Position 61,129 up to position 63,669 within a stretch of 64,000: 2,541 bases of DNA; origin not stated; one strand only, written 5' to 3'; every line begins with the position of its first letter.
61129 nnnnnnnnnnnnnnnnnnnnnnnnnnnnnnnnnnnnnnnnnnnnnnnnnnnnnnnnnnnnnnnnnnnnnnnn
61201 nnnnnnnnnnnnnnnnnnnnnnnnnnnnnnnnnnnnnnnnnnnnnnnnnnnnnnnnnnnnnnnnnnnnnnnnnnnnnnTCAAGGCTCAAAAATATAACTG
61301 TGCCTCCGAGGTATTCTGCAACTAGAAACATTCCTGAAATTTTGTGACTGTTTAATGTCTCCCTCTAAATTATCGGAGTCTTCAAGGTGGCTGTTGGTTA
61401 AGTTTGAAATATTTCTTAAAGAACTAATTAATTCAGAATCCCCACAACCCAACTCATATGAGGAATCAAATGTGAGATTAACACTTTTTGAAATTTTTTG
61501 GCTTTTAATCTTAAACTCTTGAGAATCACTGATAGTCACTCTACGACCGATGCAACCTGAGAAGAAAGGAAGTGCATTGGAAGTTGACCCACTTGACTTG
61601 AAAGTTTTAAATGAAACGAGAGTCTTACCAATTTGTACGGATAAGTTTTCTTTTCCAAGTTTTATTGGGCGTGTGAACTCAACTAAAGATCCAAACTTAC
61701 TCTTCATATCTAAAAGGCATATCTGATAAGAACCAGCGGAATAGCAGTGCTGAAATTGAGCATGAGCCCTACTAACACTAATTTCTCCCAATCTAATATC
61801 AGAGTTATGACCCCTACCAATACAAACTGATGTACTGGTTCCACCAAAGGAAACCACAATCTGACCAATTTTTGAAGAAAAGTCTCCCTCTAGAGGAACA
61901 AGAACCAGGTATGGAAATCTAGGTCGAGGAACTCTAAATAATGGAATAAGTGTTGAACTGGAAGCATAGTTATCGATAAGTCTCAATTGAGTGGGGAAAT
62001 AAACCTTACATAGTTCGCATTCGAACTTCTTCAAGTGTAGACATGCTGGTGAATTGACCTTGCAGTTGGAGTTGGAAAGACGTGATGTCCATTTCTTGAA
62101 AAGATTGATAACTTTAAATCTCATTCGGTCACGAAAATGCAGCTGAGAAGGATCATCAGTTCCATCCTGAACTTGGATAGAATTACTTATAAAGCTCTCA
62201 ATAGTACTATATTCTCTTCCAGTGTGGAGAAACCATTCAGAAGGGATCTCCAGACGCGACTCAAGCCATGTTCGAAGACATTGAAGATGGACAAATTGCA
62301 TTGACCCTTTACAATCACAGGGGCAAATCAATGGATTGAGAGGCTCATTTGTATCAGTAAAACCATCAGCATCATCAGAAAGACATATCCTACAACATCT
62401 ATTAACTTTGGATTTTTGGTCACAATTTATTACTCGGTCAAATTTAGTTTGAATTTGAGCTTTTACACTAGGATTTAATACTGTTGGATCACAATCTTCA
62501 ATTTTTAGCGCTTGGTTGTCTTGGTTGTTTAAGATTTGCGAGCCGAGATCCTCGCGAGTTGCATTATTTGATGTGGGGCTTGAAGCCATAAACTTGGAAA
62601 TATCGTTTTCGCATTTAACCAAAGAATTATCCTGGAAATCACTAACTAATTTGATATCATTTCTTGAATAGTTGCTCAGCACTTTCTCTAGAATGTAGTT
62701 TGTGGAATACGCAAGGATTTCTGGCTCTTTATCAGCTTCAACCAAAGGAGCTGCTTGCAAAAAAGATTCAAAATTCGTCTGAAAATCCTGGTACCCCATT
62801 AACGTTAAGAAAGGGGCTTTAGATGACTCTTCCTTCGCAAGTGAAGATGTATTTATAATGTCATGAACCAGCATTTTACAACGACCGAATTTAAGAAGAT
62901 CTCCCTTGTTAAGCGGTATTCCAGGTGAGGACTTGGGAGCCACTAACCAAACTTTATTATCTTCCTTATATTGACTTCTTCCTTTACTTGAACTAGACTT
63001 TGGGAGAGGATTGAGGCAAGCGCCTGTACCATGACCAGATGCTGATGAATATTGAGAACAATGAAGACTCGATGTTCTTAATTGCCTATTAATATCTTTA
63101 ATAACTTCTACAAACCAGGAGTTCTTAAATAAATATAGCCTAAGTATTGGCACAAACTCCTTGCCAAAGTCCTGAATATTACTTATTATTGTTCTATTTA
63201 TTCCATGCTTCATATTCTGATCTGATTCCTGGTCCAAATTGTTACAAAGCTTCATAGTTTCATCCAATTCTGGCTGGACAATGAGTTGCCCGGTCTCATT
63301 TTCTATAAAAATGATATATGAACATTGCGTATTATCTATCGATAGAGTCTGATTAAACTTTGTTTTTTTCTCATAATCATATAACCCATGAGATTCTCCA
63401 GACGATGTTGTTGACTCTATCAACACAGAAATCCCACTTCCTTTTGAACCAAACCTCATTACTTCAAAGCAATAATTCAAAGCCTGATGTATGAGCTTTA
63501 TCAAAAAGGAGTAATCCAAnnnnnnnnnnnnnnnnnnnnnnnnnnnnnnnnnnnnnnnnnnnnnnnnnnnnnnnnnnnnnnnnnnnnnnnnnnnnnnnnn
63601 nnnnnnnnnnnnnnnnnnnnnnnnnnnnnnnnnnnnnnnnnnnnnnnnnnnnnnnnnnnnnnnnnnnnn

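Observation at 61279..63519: E3-like protein combining a MARCH-type RING-CH finger (with a ~90-aa insertion inside the finger) and an FHA phospho-Thr-binding domain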

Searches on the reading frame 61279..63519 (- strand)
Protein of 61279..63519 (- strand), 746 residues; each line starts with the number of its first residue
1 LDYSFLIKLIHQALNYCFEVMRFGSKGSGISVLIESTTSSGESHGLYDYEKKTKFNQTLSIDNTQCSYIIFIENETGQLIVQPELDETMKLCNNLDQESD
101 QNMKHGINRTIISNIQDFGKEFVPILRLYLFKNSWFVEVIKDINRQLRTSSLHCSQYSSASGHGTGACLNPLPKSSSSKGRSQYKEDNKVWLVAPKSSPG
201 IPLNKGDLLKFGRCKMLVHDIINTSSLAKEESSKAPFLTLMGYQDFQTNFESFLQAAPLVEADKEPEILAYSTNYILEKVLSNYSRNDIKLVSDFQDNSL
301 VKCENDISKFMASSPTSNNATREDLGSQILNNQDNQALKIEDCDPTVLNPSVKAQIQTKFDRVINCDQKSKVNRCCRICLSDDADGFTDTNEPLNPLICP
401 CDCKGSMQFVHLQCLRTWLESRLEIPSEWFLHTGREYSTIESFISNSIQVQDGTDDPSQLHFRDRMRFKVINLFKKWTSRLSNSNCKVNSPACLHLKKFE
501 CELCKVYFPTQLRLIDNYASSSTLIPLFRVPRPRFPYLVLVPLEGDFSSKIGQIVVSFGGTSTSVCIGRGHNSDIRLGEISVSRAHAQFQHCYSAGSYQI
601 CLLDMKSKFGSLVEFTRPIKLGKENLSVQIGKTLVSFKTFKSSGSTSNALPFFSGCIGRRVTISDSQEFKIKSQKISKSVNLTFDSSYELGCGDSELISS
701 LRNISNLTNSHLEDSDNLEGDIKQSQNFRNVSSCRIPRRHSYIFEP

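Call 3: search_protein_families(library=pfam, proteins=[window:61279-63519:-], max_evalue=1)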
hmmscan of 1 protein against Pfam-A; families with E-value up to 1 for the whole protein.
window:61279-63519:- (746 aa): 3 families
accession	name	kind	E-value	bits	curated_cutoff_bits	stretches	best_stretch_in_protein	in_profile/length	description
PF12906.13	RINGv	-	2.9e-10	40.6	21.6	1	376-421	1-38/47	RING-variant domain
PF00498.31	FHA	-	4.7e-07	30.6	20.7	1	566-618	2-51/67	FHA domain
PF16697.10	Yop-YscD_cpl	-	0.15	12.8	33.2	1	563-633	17-86/94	Inner membrane component of T3SS, cytoplasmic domain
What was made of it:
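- On RING-CH / RINGv (Pfam PF12906): The alignment covers profile positions 1-38 of 47 only (call 3).
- On FHA domain (Pfam PF00498): 30.6 bits against a cut-off of 20.7 (call 3).
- On MARCH / Doa10 membrane-associated RING-CH ligases: No Pfam hit other than RINGv, FHA and a sub-threshold Yop-YscD_cpl match (call 3).
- Checked: Pfam FHA scores 30.6 bits against a cut-off of 20.7 (E 4.7e-7) (call 3).
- Pfam RINGv and FHA both score above their curated cut-offs (call 3). Pfam aligns only 38 of 47 RINGv positions in this protein (call 3). No Doa10 TD domain or other Pfam hit was found (call 3).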

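Call 5: find_homologous_proteins(query=window:61279-63459:-)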
Query window:61279-63459:- (726 aa): 156 proteins with E <= 0.001 among 5298 candidates; the best 120 are listed.
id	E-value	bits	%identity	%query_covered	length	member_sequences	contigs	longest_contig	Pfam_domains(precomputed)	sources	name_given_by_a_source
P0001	0.0e+0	1612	97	100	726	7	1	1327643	PF00498.32,PF12906.14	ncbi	ncbi:Ssm4 ring finger-containing protein [Cryptosporidium hominis]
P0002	0.0e+0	1350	81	100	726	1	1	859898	PF00498.32,PF12906.14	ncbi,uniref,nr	ncbi:Ssm4 ring finger fused to a forkhead associated (FHA) domain [Cryptosporidium sp. chipmunk geno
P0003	0.0e+0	1197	74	100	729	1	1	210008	PF00498.32,PF12906.14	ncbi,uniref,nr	ncbi:uncharacterized protein cubi_03082 [Cryptosporidium ubiquitum]|uniref:Uncharacterized protein n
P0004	0.0e+0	1035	65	100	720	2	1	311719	PF00498.32,PF12906.14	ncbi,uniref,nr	ncbi:Ssm4 ring finger-containing protein [Cryptosporidium canis]|uniref:Ssm4 ring finger-containing 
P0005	0.0e+0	1012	63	100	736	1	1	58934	PF00498.32,PF12906.14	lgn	-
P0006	3.6e-249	847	56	100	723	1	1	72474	PF00498.32,PF12906.14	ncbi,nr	ncbi:putative zinc finger protein [Cryptosporidium felis]|nr:putative zinc finger protein [Cryptospo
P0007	8.5e-229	779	51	100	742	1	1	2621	PF00498.32,PF12906.14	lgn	-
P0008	6.0e-183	628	45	100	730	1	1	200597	PF00498.32,PF12906.14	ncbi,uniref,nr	ncbi:Ssm4 ring finger fused to a forkhead associated (FHA) domain [Cryptosporidium ryanae]|uniref:Ss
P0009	1.3e-179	617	43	100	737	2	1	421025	PF00498.32,PF12906.14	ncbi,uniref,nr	ncbi:Ssm4 ring finger fused to a forkhead associated (FHA) domain (apicomplexan specific architectur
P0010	2.7e-115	404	37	85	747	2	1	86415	PF00498.32,PF12906.14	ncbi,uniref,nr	ncbi:zinc C3HC4 type domain-containing protein [Cryptosporidium andersoni]|uniref:Zinc C3HC4 type do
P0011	1.8e-110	388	36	85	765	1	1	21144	PF00498.32,PF12906.14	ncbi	ncbi:zinc finger, C3HC4 type domain-containing protein [Cryptosporidium serpentis]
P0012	5.0e-36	142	38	20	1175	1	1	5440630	PF00498.32,PF16697.11,PF12906.14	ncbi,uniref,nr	ncbi:FHA domain-containing protein [Besnoitia besnoiti]|uniref:FHA domain-containing protein n=1 Tax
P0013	1.9e-35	140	39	20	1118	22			PF00498.32,PF16697.11,PF12906.14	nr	nr:TPA: forkhead-aasociated domain-containing protein [Toxoplasma gondii VEG]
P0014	1.3e-34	137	38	19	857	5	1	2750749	PF00498.32,PF16697.11,PF12906.14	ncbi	ncbi:FHA domain-containing protein, partial [Toxoplasma gondii RUB]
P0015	3.1e-33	133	31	40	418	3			PF00498.32,PF12906.14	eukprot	eukprot:GILJ01000436.1.p1 GENE.GILJ01000436.1~~GILJ01000436.1.p1 ORF type:complete len:419 (-),score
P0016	4.9e-33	132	30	36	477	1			PF00498.32,PF12906.14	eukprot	eukprot:Platyproteum_vivax@DN4522_c0_g1_i1.p1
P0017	5.1e-33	132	24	83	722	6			PF00498.32,PF12906.14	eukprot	eukprot:GHVN01013545.1.p1 GENE.GHVN01013545.1~~GHVN01013545.1.p1 ORF type:complete len:723 (+),score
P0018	1.6e-29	121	35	19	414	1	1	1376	PF00498.32,PF16697.11,PF12906.14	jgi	jgi:hypothetical protein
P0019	1.9e-29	120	39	20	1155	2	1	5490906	PF00498.32,PF16697.11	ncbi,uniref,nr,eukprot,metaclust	ncbi:forkhead-associated domain-containing protein, related [Neospora caninum Liverpool]|uniref:Fork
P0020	2.3e-29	120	32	36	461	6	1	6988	PF00498.32,PF12906.14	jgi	jgi:hypothetical protein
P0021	1.7e-28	117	35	23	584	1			PF00498.32,PF12906.14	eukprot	eukprot:CAMPEP_0115045900 /NCGR_PEP_ID=MMETSP0216-20121206/48445_1 /TAXON_ID=223996 /ORGANISM="Proto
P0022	2.5e-28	117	29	37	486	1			PF12906.14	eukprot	eukprot:GHVO01039783.1.p1 GENE.GHVO01039783.1~~GHVO01039783.1.p1 ORF type:complete len:561 (-),score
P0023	4.2e-28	116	28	37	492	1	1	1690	PF00498.32,PF16697.11,PF12906.14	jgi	jgi:pSer/pThr/pTyr-binding forkhead associated (FHA) protein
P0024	3.2e-27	113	29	37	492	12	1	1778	PF00498.32,PF16697.11,PF12906.14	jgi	-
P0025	4.6e-27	113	30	37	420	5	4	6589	PF00498.32,PF16697.11,PF12906.14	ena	-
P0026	2.6e-26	110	33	19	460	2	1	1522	PF00498.32,PF16697.11,PF12906.14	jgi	-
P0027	3.2e-26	110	31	27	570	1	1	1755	PF00498.32,PF16697.11,PF12906.14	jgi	-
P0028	4.7e-26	109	29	36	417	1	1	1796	PF00498.32,PF12906.14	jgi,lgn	-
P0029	5.0e-26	109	33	25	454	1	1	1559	PF00498.32,PF16697.11,PF12906.14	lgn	-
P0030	5.6e-26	109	28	39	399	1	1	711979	PF00498.32,PF16697.11,PF12906.14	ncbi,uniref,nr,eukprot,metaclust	ncbi:putative zinc finger/FHA domain protein [Gregarina niphandrodes]|uniref:Zinc finger/FHA domain 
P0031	5.8e-26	109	31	36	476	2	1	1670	PF00498.32,PF16697.11,PF12906.14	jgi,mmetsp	mmetsp:Transcript_1619/g.3500 ORF Transcript_1619/g.3500 Transcript_1619/m.3500 type:complete len:47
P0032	9.1e-26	108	32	19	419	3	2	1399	PF00498.32,PF16697.11,PF12906.14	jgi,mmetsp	mmetsp:Transcript_50176/g.109464 ORF Transcript_50176/g.109464 Transcript_50176/m.109464 type:comple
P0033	1.2e-25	108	33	19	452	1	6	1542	PF00498.32,PF16697.11,PF12906.14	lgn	-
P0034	1.5e-25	108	33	19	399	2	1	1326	PF00498.32,PF16697.11,PF12906.14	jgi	-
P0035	2.3e-25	107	33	21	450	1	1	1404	PF00498.32,PF12906.14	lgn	-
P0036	2.8e-25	107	32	21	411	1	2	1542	PF00498.32,PF16697.11,PF12906.14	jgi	jgi:hypothetical protein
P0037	3.0e-25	107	28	27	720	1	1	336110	PF00498.32,PF12906.14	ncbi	ncbi:hypothetical protein Esti_003501 [Eimeria stiedai]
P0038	3.2e-25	106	31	28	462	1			PF00498.32,PF16697.11,PF12906.14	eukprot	eukprot:TRINITY_DN20120_c0_g1_i1.p1 TRINITY_DN20120_c0_g1~~TRINITY_DN20120_c0_g1_i1.p1 ORF type:comp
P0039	4.7e-25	106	27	25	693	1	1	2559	PF00498.32,PF12906.14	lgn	-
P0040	5.0e-25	106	28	27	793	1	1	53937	PF00498.32,PF12906.14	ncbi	ncbi:hypothetical protein ACSSS7_005798 [Eimeria intestinalis]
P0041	2.4e-24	104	29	36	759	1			PF00498.32,PF12906.14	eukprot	eukprot:GHVN01066421.1.p1 GENE.GHVN01066421.1~~GHVN01066421.1.p1 ORF type:complete len:760 (-),score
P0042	3.0e-24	103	26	25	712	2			PF00498.32,PF12906.14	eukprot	eukprot:Blabericola_migrator_1__2785@NODE_1798_length_3778_cov_307_576125_g1119_i1_p1_GENE_NODE_1798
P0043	4.9e-24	103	28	28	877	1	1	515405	PF00498.32,PF16697.11,PF12906.14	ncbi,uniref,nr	ncbi:hypothetical protein FG386_000178 [Cryptosporidium ryanae]|uniref:uncharacterized protein n=1 T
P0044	6.5e-24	102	29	39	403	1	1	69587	PF00498.32,PF16697.11,PF12906.14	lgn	-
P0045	1.1e-23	101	29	36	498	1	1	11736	PF00498.32,PF12906.14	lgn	-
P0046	1.4e-23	101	26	47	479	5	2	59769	PF00498.32,PF16697.11,PF12906.14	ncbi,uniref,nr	ncbi:hypothetical protein SteCoe_17895 [Stentor coeruleus]|uniref:FHA domain-containing protein n=1 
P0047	1.5e-23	101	29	28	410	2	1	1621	PF00498.32,PF12906.14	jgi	-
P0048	1.5e-23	101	47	10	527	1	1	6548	PF00498.32,PF12906.14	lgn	-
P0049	1.7e-23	101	32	19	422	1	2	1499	PF00498.32,PF16697.11,PF12906.14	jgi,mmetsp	mmetsp:Transcript_27083/g.59521 ORF Transcript_27083/g.59521 Transcript_27083/m.59521 type:complete 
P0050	1.9e-23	101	29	36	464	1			PF00498.32,PF12906.14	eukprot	eukprot:GEMP01022084.1.p1 GENE.GEMP01022084.1~~GEMP01022084.1.p1 ORF type:complete len:473 (+),score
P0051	4.4e-23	99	28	39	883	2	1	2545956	PF00498.32,PF12906.14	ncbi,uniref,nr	ncbi:zinc finger protein, putative [Plasmodium vinckei vinckei]|uniref:Zinc finger protein, putative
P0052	4.5e-23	99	29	37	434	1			PF00498.32,PF12906.14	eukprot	eukprot:GEMP01011750.1.p1 GENE.GEMP01011750.1~~GEMP01011750.1.p1 ORF type:complete len:443 (+),score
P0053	1.1e-22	98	36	24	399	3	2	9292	PF00498.32,PF16697.11,PF12906.14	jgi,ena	-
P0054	1.4e-22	98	26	41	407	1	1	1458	PF00498.32,PF16697.11,PF12906.14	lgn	-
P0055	1.6e-22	98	31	20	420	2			PF00498.32,PF16697.11,PF12906.14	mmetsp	mmetsp:Transcript_60688/g.112594 ORF Transcript_60688/g.112594 Transcript_60688/m.112594 type:comple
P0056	2.2e-22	97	32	21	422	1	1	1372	PF00498.32,PF16697.11,PF12906.14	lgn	-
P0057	3.2e-22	97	25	38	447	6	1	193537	PF00498.32,PF16697.11,PF12906.14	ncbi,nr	ncbi:MARCHF7 [Symbiodinium microadriaticum]|nr:MARCHF7 [Symbiodinium microadriaticum]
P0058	3.4e-22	96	34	20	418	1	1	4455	PF00498.32,PF11793.15,PF16697.11,PF12906.14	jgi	-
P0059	3.6e-22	96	26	42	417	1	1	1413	PF00498.32,PF16697.11,PF12906.14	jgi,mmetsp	mmetsp:Transcript_47756/g.134859 ORF Transcript_47756/g.134859 Transcript_47756/m.134859 type:comple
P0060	3.9e-22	96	27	39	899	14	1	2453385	PF00498.32,PF12906.14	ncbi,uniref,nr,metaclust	ncbi:conserved Plasmodium protein, unknown function [Plasmodium chabaudi chabaudi]|uniref:Zinc finge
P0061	4.8e-22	96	33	21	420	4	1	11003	PF00498.32,PF12906.14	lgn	-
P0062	6.2e-22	96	27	38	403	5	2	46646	PF00498.32,PF16697.11,PF12906.14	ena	-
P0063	6.3e-22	96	32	21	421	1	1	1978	PF00498.32,PF12906.14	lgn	-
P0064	6.4e-22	96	28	25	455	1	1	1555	PF00498.32,PF12906.14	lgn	-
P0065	7.3e-22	95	25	39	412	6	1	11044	PF00498.32,PF16697.11,PF12906.14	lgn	-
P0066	1.6e-21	94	27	38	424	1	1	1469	PF00498.32,PF16697.11,PF12906.14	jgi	-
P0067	1.8e-21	94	26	40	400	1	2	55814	PF00498.32,PF16697.11,PF12906.14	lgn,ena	-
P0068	3.4e-21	93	33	20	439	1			PF00498.32,PF16697.11,PF12906.14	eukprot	eukprot:TRINITY_DN4575_c0_g1_i1.p1 TRINITY_DN4575_c0_g1~~TRINITY_DN4575_c0_g1_i1.p1 ORF type:complet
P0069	3.6e-21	93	27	48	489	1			PF00498.32,PF16697.11,PF12906.14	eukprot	eukprot:TRINITY_DN4354_c0_g1_i1.p1 TRINITY_DN4354_c0_g1~~TRINITY_DN4354_c0_g1_i1.p1 ORF type:complet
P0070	4.7e-21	93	29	24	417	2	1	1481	PF00498.32,PF16697.11,PF12906.14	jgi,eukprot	eukprot:CAMPEP_0178421864 /NCGR_PEP_ID=MMETSP0689_2-20121128/26871_1 /TAXON_ID=160604 /ORGANISM="Amp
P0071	7.1e-21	92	27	38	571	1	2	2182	PF00498.32,PF16697.11,PF12906.14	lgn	-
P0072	2.2e-20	90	28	38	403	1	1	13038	PF00498.32,PF16697.11,PF12906.14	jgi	jgi:hypothetical protein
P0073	2.3e-20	90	34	22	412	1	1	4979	PF00498.32,PF16697.11,PF12906.14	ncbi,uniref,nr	ncbi:hypothetical protein SteCoe_37992 [Stentor coeruleus]|uniref:RING-CH-type domain-containing pro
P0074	2.7e-20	90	26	41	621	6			PF00498.32,PF16697.11,PF12906.14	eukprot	eukprot:GHVS01025987.1.p1 GENE.GHVS01025987.1~~GHVS01025987.1.p1 ORF type:complete len:622 (-),score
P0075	2.9e-20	90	33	20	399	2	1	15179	PF00498.32,PF12906.14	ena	-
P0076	5.4e-20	89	29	37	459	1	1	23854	PF00498.32,PF12906.14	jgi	jgi:hypothetical protein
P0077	5.6e-20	89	29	44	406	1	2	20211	PF00498.32,PF16697.11,PF12906.14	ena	-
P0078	1.0e-19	88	30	37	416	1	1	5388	PF00498.32,PF12906.14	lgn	-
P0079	2.5e-19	87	28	27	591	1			PF00498.32,PF12906.14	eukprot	eukprot:Filipodium_phascolosomae@DN402_c0_g2_i1.p1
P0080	2.5e-19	87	27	27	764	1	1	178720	PF00498.32,PF12906.14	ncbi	ncbi:hypothetical protein Emed_000598 [Eimeria media]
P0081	3.8e-19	86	27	27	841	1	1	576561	PF00498.32,PF12906.14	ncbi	ncbi:hypothetical protein Emag_000169 [Eimeria magna]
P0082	4.7e-19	86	36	21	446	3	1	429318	PF00498.32,PF12906.14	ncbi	ncbi:hypothetical protein ABPG72_019197 [Tetrahymena utriculariae]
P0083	7.1e-19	85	24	46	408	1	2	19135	PF00498.32,PF16697.11,PF12906.14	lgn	-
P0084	4.5e-18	83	25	56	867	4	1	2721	PF00498.32,PF12906.14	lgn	-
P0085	6.9e-18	82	29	26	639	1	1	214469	PF00498.32,PF12906.14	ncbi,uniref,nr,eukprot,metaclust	ncbi:unnamed protein product [Vitrella brassicaformis CCMP3155]|uniref:RING-CH-type domain-containin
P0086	9.9e-18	82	27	39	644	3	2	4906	PF00498.32,PF12906.14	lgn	-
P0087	8.2e-17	79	27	24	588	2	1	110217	PF00498.32,PF16697.11,PF12906.14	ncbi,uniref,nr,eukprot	ncbi:membrane associated RING finger, putative [Perkinsus marinus ATCC 50983]|uniref:Membrane associ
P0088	8.9e-17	79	25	51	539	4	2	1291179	PF00498.32,PF16697.11,PF12906.14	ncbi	ncbi:hypothetical protein ABPG74_005798 [Tetrahymena malaccensis]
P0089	1.2e-16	78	48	7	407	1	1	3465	PF00498.32,PF16697.11,PF12906.14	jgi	jgi:hypothetical protein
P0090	3.5e-16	77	25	26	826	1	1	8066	PF00498.32,PF12906.14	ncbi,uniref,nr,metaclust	ncbi:FHA domain-containing protein [Cyclospora cayetanensis]|uniref:FHA domain-containing protein n=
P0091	4.2e-16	76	39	12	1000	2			PF00498.32,PF16697.11,PF12906.14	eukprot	eukprot:s528_g20.t3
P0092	1.5e-15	75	50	7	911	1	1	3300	PF00498.32,PF12906.14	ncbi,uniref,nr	ncbi:hypothetical protein FGO68_gene11599 [Halteria grandinella]|uniref:Uncharacterized protein n=1 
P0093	1.5e-14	71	27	41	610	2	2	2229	PF00498.32,PF12906.14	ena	-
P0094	8.9e-14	69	28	38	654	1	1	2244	PF00498.32,PF12906.14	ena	-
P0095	1.5e-13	68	26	41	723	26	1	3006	PF00498.32,PF12906.14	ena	-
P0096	4.6e-12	63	25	39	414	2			PF00498.32,PF16697.11,PF12906.14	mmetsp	mmetsp:Transcript_105234/g.328089 ORF Transcript_105234/g.328089 Transcript_105234/m.328089 type:com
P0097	7.4e-12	62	28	43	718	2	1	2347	PF00498.32,PF12906.14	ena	-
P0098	1.5e-11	61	27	37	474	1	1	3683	PF00498.32,PF12906.14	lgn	-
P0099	1.7e-11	61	32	21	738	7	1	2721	PF00498.32,PF12906.14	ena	-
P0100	3.8e-11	60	30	17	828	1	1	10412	PF00498.32,PF12906.14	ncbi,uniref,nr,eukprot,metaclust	ncbi:fha domain [Stylonychia lemnae]|uniref:Fha domain n=1 Tax=Stylonychia lemnae TaxID=5949 RepID=A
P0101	8.8e-11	59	39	7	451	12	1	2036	PF00498.32,PF12906.14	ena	-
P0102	1.2e-10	58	27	41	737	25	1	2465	PF00498.32,PF12906.14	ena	-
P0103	2.1e-10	57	27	23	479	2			PF12906.14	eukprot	eukprot:Gregarina_sp_Poly_1__2138@NODE_1567_length_3829_cov_208_686603_g1034_i0_p1_GENE_NODE_1567_le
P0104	2.9e-10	57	43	7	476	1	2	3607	PF00498.32,PF16697.11,PF12906.14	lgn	-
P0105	8.2e-9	52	27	37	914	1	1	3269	PF00498.32,PF12906.14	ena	-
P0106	1.0e-8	52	37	10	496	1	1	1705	PF00498.32,PF16697.11,PF12906.14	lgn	-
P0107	1.1e-8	52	54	7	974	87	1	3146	PF00498.32,PF12906.14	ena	-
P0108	1.2e-8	52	26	34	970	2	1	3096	PF00498.32,PF12906.14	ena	-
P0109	1.5e-8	51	51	7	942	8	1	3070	PF00498.32,PF12906.14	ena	-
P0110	2.4e-8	51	52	7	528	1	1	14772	PF12906.14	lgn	-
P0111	4.3e-8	50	25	40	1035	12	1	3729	PF00498.32,PF12906.14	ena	-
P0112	4.7e-8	50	32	21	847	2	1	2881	PF00498.32,PF16697.11,PF12906.14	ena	-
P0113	5.9e-8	49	59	7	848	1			PF00498.32,PF12906.14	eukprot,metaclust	eukprot:403365890|metaclust:status=active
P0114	7.5e-8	49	27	33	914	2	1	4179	PF00498.32,PF12906.14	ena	-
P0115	8.5e-8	49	22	39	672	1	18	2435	PF00498.32,PF12906.14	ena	-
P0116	8.6e-8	49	53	7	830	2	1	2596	PF00498.32,PF12906.14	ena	-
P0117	1.2e-7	48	32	21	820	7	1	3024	PF00498.32,PF16697.11,PF12906.14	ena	-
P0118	1.5e-7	48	32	21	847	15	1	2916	PF00498.32,PF16697.11,PF12906.14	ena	-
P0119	2.4e-7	47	28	33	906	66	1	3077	PF00498.32,PF12906.14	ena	-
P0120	2.6e-7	47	28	35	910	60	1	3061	PF00498.32,PF12906.14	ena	-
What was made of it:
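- One dinoflagellate homologue was auto-named MARCHF7 (call 5).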

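Call 9: list_cluster_members(proteins=[window:61282-63459:-])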
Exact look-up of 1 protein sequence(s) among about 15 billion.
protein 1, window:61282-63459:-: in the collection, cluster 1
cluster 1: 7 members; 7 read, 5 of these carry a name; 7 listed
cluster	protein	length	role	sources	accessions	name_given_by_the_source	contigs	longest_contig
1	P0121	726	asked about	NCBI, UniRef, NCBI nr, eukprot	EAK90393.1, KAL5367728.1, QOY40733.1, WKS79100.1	Ssm4 ring finger fused to a forkhead associated (FHA) domain (apicomplexan specific ... | QOY40733.1 hypothetical protein CPATCC_003622 [Cryptosporidium parvum]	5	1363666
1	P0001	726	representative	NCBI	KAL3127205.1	Ssm4 ring finger-containing protein [Cryptosporidium hominis]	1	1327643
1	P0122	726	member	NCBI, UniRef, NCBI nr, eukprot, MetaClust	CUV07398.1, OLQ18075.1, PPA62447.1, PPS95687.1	unnamed protein product [Cryptosporidium hominis] | SMAD/FHA/RING/FYVE/PHD domain containing protein n=1 Tax=Cryptosporidium hominis ... | seroreactive antigen BMN1-9B-related [Cryptosporidium hominis TU502]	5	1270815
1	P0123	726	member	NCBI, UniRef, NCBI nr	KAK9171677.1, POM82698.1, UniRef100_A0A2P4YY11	RING-variant domain protein [Cryptosporidium meleagridis] | RING-variant domain protein n=1 Tax=Cryptosporidium meleagridis TaxID=93969 ...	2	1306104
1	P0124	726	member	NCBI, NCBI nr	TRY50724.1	SMAD/FHA/RING/FYVE/PHD domain containing protein [Cryptosporidium tyzzeri]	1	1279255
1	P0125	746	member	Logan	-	-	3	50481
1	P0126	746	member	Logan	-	-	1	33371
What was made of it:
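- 61279..63459 (-): Complete single-exon CDS, 726 aa plus stop codon (stop at 61279-61281). It is the C. parvum gene annotated as 'Ssm4 ring finger fused to FHA domain'. Call 9 (exact match to EAK90393.1, QOY40733.1 CPATCC_003622, KAL5367728.1 and WKS79100.1).
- On Alveolate FHA-like / RING-CH / FHA family (the annotated 'Ssm4 RING fused to FHA' architecture): The sequence is identical to the deposited C. parvum member (call 9).
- The sequence is identical to an annotated C. parvum protein (call 9). Four independent deposited annotations keep the unspliced 726-aa model (call 9).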
